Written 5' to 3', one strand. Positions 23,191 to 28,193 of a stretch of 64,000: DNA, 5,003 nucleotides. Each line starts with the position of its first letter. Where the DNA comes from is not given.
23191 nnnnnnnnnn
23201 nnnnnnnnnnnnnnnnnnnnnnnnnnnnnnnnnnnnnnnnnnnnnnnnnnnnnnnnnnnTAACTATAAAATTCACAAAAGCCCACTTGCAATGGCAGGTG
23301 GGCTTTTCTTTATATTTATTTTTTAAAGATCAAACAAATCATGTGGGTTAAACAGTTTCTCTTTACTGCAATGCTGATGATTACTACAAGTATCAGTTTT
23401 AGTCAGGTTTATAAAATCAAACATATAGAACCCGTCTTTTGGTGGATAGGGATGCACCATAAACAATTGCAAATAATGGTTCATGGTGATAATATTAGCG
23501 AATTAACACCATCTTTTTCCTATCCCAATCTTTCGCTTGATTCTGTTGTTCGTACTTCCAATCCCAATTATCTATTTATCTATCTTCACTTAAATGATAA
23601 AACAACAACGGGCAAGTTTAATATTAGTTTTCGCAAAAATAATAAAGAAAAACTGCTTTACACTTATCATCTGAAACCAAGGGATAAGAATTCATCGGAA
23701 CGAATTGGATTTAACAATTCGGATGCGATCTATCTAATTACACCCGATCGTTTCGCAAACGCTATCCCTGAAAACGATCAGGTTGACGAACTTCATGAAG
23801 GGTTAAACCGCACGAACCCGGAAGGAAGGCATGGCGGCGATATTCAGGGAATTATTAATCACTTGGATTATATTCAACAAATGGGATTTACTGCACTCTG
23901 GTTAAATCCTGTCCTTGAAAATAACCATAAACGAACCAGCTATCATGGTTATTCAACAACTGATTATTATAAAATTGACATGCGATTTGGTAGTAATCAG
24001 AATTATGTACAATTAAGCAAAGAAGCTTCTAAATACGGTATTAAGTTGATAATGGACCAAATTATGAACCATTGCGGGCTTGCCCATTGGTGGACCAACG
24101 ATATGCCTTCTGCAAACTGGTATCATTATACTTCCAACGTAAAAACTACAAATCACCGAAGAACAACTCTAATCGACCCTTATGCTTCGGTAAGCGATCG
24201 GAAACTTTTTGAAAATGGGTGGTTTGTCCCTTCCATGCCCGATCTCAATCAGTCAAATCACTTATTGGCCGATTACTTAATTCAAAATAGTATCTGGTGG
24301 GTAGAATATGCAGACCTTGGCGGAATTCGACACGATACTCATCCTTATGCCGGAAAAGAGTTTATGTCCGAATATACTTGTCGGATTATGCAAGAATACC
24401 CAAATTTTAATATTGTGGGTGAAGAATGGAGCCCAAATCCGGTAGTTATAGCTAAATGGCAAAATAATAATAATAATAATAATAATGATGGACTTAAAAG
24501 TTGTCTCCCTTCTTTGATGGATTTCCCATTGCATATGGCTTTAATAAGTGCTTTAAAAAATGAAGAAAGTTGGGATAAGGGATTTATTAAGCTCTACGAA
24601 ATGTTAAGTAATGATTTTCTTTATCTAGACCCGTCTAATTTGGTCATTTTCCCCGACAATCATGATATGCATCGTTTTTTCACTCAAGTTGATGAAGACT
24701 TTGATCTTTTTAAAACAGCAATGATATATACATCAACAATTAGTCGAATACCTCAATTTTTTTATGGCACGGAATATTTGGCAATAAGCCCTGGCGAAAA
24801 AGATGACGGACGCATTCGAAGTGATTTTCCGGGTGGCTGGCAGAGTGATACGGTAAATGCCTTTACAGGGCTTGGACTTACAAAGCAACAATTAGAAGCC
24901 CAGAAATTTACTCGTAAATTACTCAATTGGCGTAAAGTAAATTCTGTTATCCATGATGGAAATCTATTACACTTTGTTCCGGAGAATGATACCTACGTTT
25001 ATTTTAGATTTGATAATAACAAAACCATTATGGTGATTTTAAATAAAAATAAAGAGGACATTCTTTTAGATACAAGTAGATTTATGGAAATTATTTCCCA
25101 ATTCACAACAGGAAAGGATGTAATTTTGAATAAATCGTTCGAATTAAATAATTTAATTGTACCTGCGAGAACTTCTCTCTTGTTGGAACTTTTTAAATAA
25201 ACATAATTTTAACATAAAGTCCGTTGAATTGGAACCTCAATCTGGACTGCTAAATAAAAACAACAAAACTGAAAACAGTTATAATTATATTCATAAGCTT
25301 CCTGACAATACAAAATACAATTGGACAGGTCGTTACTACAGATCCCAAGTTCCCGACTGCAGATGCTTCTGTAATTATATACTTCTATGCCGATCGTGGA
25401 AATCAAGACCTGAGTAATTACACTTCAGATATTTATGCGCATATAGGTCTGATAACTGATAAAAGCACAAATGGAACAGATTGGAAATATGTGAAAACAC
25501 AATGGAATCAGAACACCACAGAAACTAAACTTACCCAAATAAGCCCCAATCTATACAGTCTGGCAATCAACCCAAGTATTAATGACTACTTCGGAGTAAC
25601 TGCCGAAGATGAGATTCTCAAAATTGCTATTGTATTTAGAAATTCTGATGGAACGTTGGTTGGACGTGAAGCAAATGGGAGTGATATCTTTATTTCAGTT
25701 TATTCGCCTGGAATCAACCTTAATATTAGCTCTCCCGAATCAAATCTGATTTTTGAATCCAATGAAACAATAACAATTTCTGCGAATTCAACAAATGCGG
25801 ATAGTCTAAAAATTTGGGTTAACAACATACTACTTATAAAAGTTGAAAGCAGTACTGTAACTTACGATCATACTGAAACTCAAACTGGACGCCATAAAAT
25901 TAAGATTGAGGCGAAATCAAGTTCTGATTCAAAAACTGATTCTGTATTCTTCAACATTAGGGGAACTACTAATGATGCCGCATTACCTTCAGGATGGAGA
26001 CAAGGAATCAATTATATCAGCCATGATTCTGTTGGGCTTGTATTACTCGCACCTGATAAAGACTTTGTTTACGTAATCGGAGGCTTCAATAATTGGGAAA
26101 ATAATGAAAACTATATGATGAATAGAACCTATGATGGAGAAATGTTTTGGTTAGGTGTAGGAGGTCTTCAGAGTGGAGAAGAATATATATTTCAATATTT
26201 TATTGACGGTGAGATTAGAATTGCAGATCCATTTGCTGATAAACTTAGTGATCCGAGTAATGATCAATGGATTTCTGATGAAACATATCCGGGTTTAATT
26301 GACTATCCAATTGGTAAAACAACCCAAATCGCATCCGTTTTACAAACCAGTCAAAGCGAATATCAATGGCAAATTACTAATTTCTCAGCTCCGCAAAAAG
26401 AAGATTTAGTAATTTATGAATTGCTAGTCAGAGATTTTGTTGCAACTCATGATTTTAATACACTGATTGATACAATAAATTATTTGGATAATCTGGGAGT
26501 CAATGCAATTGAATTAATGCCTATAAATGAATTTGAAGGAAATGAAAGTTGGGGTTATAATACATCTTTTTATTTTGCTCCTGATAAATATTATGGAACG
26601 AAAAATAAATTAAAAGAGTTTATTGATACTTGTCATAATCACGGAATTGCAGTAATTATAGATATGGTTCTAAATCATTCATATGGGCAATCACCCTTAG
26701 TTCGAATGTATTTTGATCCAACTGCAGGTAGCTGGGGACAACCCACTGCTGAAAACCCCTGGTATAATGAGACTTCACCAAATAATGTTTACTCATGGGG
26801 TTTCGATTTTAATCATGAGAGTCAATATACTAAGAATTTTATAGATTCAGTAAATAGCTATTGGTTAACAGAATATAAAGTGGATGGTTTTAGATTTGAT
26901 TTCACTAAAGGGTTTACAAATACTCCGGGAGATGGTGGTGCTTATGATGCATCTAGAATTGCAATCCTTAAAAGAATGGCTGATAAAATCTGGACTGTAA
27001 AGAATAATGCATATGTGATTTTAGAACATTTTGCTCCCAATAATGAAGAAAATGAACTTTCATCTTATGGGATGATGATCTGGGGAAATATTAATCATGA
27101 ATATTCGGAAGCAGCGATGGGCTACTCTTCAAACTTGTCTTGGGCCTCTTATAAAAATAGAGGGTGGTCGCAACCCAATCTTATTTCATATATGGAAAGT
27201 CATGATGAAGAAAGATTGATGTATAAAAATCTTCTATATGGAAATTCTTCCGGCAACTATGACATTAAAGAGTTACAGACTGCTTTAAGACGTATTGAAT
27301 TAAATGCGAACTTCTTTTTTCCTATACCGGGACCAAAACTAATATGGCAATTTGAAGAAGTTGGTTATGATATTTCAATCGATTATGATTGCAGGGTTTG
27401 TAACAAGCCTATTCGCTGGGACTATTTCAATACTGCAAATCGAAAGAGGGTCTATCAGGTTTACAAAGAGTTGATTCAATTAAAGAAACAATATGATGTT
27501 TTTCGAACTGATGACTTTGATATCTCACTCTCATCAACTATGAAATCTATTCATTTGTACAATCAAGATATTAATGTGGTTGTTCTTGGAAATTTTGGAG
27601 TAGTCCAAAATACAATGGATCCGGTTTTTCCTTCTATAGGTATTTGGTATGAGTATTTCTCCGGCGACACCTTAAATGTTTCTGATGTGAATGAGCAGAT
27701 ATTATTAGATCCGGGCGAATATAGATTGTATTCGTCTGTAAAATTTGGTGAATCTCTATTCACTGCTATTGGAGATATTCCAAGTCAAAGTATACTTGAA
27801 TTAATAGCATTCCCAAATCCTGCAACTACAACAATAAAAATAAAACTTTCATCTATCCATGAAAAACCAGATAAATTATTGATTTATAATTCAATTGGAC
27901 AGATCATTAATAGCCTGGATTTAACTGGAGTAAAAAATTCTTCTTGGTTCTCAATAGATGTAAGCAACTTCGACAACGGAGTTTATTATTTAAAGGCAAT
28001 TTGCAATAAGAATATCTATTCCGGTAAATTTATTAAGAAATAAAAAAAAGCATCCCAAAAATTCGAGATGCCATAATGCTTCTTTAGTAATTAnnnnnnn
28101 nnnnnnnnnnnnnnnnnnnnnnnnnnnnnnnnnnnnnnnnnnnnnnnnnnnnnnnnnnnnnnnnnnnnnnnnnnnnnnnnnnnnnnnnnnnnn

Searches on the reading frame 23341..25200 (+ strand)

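Call 3: search_protein_families(library=pfam, proteins=[window:23341-25200:+])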
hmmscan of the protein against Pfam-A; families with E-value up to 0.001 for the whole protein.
window:23341-25200:+ (619 aa): 3 families
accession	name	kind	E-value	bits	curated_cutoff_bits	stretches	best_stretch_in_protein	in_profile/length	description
PF00128.31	Alpha-amylase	-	1.5e-44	153.4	22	1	133-479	2-354/446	Alpha amylase, catalytic domain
PF09087.17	Cyc-maltodext_N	-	2.6e-29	101.8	25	1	29-114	2-87/88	Cyclomaltodextrinase, N-terminal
PF10438.15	Cyc-maltodext_C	-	2.3e-24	85.7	22.2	1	542-616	1-76/76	Cyclo-malto-dextrinase C-terminal domain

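Call 4: search_protein_families(library=ncbifam, proteins=[window:23341-25200:+])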
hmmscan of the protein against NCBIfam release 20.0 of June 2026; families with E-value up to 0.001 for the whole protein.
window:23341-25200:+ (619 aa): 34 families (the best 25 are shown)
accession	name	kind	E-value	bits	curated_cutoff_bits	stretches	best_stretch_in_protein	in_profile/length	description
NF008051.0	PRK10785.1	equivalog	1.4e-38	132.5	568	2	159-311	169-309/607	maltodextrin glucosidase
NF041090.1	Cyc-maltodext_AglB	equivalog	1.9e-25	89.6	540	1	164-602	60-437/470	cyclomaltodextrinase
NF007051.0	PRK09505.1-1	equivalog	5.7e-25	87.4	864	1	111-248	182-329/686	alpha-amylase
TIGR02403.1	trehalose_treC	equivalog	1.2e-24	86.9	799.05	1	162-333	20-194/544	alpha,alpha-phosphotrehalase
NF051899.1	BetGalacBglAAgro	equivalog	2.9e-21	75.5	900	1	162-336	21-201/537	beta-galactosidase BglA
NF007052.0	PRK09505.1-2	equivalog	3.8e-21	74.9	749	1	123-249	183-320/677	alpha-amylase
TIGR02456.1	treS_nterm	equivalog_domain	4e-20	71.8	678.35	1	165-410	24-280/539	maltose alpha-D-glucosyltransferase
NF011083.0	PRK14510.1-2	equivalog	4.8e-20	70.7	1322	1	164-452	218-495/1186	bifunctional glycogen debranching protein GlgX/4-alpha-glucanotransferase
NF007059.0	PRK09505.2-4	equivalog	7.2e-20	70.8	865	1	122-249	184-320/683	alpha-amylase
NF007053.0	PRK09505.1-3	equivalog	1.3e-19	69.8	1269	1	124-249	188-322/687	alpha-amylase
NF007054.0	PRK09505.1-4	equivalog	4.7e-19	68.2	1385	1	119-250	181-321/676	alpha-amylase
NF007058.0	PRK09505.2-3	equivalog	5.4e-19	67.8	897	1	127-249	209-341/742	alpha-amylase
NF007060.0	PRK09505.2-5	equivalog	2.9e-18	65.2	790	1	128-249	195-326/690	alpha-amylase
NF007055.0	PRK09505.1-6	equivalog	1.1e-17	63.5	1458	1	120-255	181-323/675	alpha-amylase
NF008183.0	PRK10933.1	subfamily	1.5e-17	63.5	535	1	162-255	26-116/551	alpha,alpha-phosphotrehalase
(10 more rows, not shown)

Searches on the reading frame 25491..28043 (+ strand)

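Call 3: search_protein_families(library=pfam, proteins=[window:25491-28043:+])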
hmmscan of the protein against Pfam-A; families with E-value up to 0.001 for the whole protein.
window:25491-28043:+ (850 aa): 3 families
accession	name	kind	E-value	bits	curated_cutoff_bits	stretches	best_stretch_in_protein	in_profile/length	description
PF00128.31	Alpha-amylase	-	6.5e-20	72.2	22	1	321-627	17-357/446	Alpha amylase, catalytic domain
PF18962.6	Por_Secre_tail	-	1.8e-09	38.2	27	1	774-847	2-73/75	Secretion system C-terminal sorting domain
PF17957.7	Big_7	-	0.00027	22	24.1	0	78-138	4-69/70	Bacterial Ig domain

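Call 4: search_protein_families(library=ncbifam, proteins=[window:25491-28043:+])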
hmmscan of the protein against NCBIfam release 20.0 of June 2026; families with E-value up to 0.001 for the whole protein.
window:25491-28043:+ (850 aa): 35 families (the best 25 are shown)
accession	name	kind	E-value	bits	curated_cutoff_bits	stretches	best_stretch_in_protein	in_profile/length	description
TIGR02402.1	trehalose_TreZ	equivalog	7.8e-42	143.3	538.8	1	287-477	76-252/545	malto-oligosyltrehalose trehalohydrolase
NF003811.1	PRK05402.1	equivalog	1.2e-33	116.5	741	1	179-470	29-301/619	1,4-alpha-glucan branching protein GlgB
NF008967.0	PRK12313.1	equivalog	3.2e-29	101.8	577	1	183-512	42-361/633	1,4-alpha-glucan branching protein GlgB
TIGR01515.1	branching_enzym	equivalog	5.4e-25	88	463.95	1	184-471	33-291/607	1,4-alpha-glucan branching enzyme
TIGR02100.1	glgX_debranch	equivalog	6.3e-22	77.4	640.9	1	290-473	139-344/688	glycogen debranching protein GlgX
TIGR02104.1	pulA_typeI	equivalog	3e-21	75.1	504.5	1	319-471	160-320/605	type I pullulanase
NF041321.1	Alpha-amyl_MalA_Halo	equivalog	3.7e-20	71.9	875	1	299-472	252-427/666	alpha-amylase MalA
NF008051.0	PRK10785.1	equivalog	2e-19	69.3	568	1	321-681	177-536/607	maltodextrin glucosidase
NF041090.1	Cyc-maltodext_AglB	equivalog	3.9e-18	65.5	540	1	321-685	63-386/470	cyclomaltodextrinase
NF009221.0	PRK12568.1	equivalog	7.3e-18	64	1270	1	171-400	145-362/745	1,4-alpha-glucan branching enzyme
NF011293.0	PRK14705.1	equivalog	1.8e-17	62.3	2376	1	179-471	638-905/1224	1,4-alpha-glucan branching enzyme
NF002983.0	PRK03705.1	equivalog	3e-16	58.6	901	1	279-479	124-345/658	glycogen debranching protein GlgX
TIGR02456.1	treS_nterm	equivalog_domain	4.9e-16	58.3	678.35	1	305-402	5-106/539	maltose alpha-D-glucosyltransferase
TIGR02403.1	trehalose_treC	equivalog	3.1e-14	52.6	799.05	1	318-398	22-101/544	alpha,alpha-phosphotrehalase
NF008183.0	PRK10933.1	subfamily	1.3e-13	50.5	535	1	318-406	28-115/551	alpha,alpha-phosphotrehalase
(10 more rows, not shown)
